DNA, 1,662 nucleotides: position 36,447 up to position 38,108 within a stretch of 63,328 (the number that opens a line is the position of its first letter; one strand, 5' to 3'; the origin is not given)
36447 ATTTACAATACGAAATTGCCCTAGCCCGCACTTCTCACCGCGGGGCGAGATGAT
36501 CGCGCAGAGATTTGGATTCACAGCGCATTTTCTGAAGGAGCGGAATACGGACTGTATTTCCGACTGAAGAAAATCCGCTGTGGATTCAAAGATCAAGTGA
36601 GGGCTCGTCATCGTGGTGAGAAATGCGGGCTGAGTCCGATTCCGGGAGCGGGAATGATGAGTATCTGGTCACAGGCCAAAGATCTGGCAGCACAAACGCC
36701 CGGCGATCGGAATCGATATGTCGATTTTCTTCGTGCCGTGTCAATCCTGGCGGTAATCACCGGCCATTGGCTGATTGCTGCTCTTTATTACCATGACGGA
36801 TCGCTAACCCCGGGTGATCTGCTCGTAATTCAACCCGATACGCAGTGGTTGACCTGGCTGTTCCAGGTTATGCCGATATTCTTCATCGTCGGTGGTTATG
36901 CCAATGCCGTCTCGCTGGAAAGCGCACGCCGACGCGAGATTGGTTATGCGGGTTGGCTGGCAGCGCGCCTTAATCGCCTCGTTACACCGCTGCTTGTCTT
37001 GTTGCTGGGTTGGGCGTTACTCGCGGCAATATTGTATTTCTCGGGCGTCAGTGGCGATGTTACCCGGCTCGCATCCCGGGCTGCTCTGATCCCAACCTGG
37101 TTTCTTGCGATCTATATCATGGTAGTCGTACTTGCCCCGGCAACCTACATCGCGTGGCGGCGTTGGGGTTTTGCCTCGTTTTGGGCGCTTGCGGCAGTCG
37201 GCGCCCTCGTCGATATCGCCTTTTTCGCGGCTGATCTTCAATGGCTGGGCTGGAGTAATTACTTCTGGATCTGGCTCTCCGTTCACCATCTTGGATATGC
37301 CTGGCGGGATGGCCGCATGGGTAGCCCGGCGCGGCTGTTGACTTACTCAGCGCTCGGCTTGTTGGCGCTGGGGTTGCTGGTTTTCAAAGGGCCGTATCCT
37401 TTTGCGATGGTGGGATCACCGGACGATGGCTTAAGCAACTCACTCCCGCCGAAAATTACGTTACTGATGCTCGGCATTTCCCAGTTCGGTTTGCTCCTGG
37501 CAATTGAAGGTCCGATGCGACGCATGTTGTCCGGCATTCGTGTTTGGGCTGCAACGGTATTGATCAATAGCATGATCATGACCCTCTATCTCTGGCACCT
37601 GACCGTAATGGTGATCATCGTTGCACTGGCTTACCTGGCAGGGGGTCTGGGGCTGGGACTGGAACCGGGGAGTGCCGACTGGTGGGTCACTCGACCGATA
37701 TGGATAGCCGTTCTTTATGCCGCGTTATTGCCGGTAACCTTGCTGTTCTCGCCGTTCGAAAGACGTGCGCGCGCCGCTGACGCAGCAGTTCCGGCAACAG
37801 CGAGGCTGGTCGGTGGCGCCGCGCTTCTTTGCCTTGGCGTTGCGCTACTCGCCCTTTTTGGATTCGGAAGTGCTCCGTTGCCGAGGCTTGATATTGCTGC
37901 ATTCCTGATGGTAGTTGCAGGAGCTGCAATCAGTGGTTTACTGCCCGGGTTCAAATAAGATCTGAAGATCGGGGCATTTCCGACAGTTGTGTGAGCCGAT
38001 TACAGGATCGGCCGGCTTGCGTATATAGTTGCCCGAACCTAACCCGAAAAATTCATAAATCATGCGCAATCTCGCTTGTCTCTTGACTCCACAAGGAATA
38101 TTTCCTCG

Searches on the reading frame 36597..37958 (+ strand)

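Call 51: search_protein_families(library=pfam, proteins=[window:36597-37958:+], max_evalue=0.00001)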
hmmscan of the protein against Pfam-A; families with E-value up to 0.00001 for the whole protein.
window:36597-37958:+ (453 aa): 1 family
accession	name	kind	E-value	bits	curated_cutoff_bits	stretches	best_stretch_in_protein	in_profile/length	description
PF01757.29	Acyl_transf_3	-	6.8e-28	98.1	31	1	39-384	1-324/326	Acyltransferase domain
